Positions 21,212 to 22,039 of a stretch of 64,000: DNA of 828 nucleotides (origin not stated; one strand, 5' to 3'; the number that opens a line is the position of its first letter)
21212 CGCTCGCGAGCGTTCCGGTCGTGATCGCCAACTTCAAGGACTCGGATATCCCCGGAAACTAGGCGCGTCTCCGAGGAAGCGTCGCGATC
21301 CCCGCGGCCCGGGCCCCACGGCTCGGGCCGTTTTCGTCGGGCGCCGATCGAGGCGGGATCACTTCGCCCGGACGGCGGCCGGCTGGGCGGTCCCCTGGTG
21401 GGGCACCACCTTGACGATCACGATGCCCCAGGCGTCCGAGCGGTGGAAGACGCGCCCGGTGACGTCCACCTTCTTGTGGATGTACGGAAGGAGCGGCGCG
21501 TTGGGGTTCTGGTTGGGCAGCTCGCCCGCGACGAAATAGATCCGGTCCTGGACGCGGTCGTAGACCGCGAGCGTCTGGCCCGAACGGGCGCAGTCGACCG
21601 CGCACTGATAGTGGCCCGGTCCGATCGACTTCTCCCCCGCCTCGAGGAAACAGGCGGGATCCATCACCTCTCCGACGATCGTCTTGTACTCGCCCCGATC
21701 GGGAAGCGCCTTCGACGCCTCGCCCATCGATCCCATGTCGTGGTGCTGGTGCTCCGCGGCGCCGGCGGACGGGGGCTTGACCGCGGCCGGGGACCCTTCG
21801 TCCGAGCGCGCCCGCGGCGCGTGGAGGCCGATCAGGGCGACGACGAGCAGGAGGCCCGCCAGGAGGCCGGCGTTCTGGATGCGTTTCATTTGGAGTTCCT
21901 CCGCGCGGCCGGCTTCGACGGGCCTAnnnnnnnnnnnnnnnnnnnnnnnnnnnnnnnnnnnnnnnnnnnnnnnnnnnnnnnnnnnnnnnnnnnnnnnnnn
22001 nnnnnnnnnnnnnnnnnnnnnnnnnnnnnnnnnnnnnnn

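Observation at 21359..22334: Tandem paralogous small secreted proteins with conserved DPAC ... H-x2-C-A-x2-C-A motif, family unknown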

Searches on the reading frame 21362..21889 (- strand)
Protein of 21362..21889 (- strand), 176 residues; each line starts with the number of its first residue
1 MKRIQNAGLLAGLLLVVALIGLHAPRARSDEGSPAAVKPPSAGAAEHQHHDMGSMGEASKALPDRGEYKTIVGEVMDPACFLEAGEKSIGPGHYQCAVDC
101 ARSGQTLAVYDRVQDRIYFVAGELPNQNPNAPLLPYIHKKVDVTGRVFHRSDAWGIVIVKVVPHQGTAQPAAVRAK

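Call 5: search_protein_families(library=pfam, proteins=[window:21362-21889:-], max_evalue=10)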
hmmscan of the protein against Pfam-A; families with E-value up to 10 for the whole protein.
window:21362-21889:- (176 aa): 0 families

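Call 6: search_protein_families(library=ncbifam, proteins=[window:21362-21889:-], max_evalue=10)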
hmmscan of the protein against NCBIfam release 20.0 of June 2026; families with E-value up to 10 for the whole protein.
window:21362-21889:- (176 aa): 0 families

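Call 11: find_homologous_proteins(query=window:21362-21889:-, max_evalue=0.001)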
Query window:21362-21889:- (176 aa): 329 proteins with E <= 0.001 among 1968 candidates; the best 120 are listed.
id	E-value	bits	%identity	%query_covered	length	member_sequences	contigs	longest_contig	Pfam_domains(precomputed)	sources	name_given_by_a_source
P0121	9.2e-113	392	99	100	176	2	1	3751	-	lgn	-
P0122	1.5e-75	271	81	74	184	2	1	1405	-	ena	-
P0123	3.7e-71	257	70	100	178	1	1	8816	-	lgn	-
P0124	3.0e-70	254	66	100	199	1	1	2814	-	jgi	jgi:hypothetical protein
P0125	6.1e-64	233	73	81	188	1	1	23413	-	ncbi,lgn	ncbi:MAG: hypothetical protein ACM3JJ_10735 [Hyphomicrobiales bacterium]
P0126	1.9e-63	232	72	66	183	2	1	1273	-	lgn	-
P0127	1.7e-62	228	70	75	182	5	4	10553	-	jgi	jgi:hypothetical protein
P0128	4.0e-62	227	73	68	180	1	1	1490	-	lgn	-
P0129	8.2e-61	223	70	70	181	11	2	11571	-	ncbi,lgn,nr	ncbi:MAG TPA: hypothetical protein VL503_04615 [Candidatus Omnitrophota bacterium]|nr:hypothetical p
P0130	2.9e-60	221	63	80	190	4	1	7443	-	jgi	-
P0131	4.7e-60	221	73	68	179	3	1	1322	-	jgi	-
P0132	5.2e-60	220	74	67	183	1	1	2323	-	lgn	-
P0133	6.8e-60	220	76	68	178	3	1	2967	-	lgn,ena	-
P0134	7.1e-60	220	69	75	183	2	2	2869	-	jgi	jgi:hypothetical protein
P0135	1.0e-59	219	72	71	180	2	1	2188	-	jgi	jgi:hypothetical protein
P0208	4.7e-53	198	71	70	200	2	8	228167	-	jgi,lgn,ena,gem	-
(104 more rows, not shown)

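Call 17: find_encoding_contigs(protein=P0208, flank=8000, max_places=3)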
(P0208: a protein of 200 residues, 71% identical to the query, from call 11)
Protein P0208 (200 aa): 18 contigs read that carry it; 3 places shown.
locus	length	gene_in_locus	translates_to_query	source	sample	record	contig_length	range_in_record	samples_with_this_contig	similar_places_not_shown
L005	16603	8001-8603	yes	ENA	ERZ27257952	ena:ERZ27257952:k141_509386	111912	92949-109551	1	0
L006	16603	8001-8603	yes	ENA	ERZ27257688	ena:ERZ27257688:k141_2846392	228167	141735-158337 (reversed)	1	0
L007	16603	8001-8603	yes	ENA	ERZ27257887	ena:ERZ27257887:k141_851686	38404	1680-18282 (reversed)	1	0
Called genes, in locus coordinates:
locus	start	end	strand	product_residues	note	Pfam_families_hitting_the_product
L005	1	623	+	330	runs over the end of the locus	PF01557:FAA_hydrolase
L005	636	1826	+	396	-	PF20510:HgmA_N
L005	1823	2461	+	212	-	PF01613:Flavin_Reduct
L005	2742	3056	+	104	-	-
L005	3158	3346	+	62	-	-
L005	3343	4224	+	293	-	PF08445:FR47 (weak)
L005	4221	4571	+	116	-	PF00903:Glyoxalase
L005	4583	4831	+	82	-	-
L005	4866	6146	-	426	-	PF00155:Aminotran_1_2, PF00266:Aminotran_5 (weak), PF01041:DegT_DnrJ_EryC1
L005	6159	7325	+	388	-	PF22612:GH113, PF13547:GTA_TIM (faint)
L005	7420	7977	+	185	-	-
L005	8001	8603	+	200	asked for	-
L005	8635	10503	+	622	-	PF02554:CstA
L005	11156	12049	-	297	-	PF04794:YdjC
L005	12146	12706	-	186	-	-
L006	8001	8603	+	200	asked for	-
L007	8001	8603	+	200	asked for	-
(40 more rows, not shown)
